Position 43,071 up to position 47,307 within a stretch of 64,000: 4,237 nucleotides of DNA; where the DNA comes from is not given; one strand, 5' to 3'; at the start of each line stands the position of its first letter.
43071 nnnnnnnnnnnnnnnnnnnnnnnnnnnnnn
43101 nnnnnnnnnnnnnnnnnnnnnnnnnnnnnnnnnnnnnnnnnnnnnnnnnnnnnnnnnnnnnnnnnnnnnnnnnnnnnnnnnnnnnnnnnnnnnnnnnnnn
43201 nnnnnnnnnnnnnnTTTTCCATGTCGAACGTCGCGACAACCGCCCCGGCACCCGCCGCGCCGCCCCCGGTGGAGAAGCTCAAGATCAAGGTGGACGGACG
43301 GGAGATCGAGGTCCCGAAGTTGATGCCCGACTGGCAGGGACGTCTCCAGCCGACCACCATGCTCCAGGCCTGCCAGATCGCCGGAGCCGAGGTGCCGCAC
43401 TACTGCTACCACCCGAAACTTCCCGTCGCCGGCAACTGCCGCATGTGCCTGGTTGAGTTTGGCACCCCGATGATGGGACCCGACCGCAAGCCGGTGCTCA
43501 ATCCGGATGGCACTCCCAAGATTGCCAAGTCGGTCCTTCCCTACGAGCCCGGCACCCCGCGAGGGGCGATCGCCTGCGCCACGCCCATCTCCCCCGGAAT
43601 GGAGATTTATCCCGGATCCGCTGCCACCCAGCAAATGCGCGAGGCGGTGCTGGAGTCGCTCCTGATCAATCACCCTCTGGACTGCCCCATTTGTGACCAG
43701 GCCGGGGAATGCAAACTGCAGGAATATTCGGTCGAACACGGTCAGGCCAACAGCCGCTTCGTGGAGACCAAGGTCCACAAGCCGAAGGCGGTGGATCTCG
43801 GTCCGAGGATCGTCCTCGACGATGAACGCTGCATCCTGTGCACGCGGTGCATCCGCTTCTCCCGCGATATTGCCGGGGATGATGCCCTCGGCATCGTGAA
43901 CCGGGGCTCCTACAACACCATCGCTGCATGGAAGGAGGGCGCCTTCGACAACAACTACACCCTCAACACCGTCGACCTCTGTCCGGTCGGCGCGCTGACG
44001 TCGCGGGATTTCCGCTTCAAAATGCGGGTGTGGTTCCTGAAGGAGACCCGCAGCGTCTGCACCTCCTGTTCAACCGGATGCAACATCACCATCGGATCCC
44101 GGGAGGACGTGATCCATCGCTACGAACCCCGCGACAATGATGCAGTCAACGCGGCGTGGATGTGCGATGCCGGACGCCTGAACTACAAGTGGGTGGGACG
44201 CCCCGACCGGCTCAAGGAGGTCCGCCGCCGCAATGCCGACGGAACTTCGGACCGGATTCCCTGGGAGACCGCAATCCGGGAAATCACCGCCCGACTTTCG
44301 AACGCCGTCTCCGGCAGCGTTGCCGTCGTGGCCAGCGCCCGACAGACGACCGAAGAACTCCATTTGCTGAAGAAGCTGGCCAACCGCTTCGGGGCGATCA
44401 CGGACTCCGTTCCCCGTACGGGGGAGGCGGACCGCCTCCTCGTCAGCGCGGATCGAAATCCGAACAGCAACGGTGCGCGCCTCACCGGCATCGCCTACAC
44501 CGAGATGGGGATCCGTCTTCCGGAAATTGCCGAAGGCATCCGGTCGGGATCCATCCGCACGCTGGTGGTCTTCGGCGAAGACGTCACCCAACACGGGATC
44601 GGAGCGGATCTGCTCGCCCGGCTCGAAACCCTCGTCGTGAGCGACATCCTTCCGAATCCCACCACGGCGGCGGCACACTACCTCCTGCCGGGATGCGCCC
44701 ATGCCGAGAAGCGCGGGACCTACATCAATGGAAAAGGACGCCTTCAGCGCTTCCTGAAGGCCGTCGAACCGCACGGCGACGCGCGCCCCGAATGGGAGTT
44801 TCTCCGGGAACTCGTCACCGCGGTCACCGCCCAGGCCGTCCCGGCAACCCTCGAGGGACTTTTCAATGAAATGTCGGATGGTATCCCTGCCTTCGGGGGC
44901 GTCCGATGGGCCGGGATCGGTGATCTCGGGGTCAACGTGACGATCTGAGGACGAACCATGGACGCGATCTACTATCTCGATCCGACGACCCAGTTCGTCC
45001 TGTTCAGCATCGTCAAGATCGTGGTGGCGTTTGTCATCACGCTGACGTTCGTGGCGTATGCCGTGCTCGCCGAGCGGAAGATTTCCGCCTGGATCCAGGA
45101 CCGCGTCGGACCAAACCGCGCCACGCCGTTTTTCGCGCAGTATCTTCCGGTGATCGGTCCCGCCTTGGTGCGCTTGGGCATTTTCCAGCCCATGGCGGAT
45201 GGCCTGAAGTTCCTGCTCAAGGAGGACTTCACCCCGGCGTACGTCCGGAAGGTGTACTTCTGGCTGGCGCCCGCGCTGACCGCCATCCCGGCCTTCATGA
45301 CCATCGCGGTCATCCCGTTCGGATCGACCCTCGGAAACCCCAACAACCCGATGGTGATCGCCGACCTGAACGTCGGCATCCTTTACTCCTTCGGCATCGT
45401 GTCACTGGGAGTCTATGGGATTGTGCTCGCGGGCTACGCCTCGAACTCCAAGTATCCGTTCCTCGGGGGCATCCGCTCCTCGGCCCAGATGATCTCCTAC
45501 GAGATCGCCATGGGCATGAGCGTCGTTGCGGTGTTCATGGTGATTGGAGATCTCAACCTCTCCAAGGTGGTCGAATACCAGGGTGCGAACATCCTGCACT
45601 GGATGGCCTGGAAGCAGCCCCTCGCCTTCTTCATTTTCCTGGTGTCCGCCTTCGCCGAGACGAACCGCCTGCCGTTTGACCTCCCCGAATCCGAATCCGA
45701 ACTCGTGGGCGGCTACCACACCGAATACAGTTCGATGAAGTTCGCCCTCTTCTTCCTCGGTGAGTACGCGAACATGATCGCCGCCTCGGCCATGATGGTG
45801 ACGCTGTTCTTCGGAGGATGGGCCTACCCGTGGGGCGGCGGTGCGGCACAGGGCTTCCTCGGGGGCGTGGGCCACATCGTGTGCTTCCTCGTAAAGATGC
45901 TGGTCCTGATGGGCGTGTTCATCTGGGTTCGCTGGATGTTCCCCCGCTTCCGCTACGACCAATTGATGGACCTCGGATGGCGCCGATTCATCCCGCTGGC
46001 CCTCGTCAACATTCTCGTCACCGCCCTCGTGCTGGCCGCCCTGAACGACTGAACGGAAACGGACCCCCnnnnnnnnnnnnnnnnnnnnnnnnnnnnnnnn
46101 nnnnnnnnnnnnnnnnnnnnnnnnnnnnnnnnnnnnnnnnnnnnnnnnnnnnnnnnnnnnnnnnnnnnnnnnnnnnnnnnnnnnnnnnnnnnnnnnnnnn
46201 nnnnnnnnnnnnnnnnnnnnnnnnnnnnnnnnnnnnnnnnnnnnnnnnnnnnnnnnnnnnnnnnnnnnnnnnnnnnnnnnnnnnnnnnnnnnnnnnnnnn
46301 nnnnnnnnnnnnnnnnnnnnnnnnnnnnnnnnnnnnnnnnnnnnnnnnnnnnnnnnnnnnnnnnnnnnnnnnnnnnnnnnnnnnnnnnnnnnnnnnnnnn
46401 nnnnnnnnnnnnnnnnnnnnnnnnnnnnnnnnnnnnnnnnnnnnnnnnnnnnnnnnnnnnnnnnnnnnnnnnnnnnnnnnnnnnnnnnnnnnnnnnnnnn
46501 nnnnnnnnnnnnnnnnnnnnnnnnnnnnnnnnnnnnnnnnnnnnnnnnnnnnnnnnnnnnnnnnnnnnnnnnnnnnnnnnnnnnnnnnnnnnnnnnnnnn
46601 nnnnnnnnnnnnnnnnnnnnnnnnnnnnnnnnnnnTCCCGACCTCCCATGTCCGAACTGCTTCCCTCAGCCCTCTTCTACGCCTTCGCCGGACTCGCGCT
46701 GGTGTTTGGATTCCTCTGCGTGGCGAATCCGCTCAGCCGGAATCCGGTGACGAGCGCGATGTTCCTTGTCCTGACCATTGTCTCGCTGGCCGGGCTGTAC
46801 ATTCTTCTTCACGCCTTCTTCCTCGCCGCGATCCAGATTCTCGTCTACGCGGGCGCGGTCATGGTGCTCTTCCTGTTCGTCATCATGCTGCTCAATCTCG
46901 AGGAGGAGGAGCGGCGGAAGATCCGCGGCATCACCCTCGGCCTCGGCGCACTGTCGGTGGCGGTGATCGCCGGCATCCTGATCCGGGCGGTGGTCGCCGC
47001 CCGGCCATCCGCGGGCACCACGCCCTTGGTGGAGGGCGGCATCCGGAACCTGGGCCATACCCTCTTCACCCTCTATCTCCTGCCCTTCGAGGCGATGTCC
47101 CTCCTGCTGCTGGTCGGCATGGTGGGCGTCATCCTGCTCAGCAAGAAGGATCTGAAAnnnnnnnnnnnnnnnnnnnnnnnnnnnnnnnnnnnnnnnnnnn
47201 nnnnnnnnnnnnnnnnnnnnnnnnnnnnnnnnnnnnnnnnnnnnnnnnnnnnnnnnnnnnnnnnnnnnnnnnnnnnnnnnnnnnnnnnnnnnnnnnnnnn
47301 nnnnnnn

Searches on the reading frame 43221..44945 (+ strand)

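Call 57: search_protein_families(library=pfam, proteins=[window:43221-44945:+], max_evalue=0.00001)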
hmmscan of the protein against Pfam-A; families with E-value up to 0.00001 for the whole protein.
window:43221-44945:+ (575 aa): 6 families
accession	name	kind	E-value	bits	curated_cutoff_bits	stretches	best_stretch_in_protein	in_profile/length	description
PF22117.2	Fer4_Nqo3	-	1.6e-23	83.1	27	1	194-260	1-67/67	NADH-quinone oxidoreductase subunit 3, ferredoxin-like domain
PF00384.28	Molybdopterin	-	2.9e-22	79.6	24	1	430-532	244-351/353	Molybdopterin oxidoreductase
PF10588.14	NADH-G_4Fe-4S_3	-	3.1e-15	55.9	27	1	140-179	1-40/40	NADH-ubiquinone oxidoreductase-G iron-sulfur binding region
PF04879.21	Molybdop_Fe4S4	-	1.3e-08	35.1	22.7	1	274-323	2-51/55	Molybdopterin oxidoreductase Fe4S4 domain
PF22151.2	Fer4_NDSU1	-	2.2e-06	27.5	23.8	1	273-322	1-50/51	NADH-ubiquinone oxidoreductase NDSU1/NuoG-like, 4Fe-4S domain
PF13510.11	Fer2_4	-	4e-06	27.2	22.8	0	19-129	3-77/82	2Fe-2S iron-sulfur cluster binding domain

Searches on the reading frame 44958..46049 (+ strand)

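Call 57: search_protein_families(library=pfam, proteins=[window:44958-46049:+], max_evalue=0.00001)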
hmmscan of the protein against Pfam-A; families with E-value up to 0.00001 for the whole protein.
window:44958-46049:+ (364 aa): 1 family
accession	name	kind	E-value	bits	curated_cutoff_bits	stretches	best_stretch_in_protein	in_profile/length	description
PF00146.26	NADHdh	-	1.1e-118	396.3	27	1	20-356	2-298/298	NADH dehydrogenase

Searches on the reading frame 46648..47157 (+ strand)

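Call 57: search_protein_families(library=pfam, proteins=[window:46648-47157:+], max_evalue=0.00001)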
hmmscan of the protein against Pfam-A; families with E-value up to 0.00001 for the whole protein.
window:46648-47157:+ (170 aa): 1 family
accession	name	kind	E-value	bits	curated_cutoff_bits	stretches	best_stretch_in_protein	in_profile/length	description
PF00499.25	Oxidored_q3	-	1.7e-36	125.5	33.2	1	29-164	7-146/146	NADH-ubiquinone/plastoquinone oxidoreductase chain 6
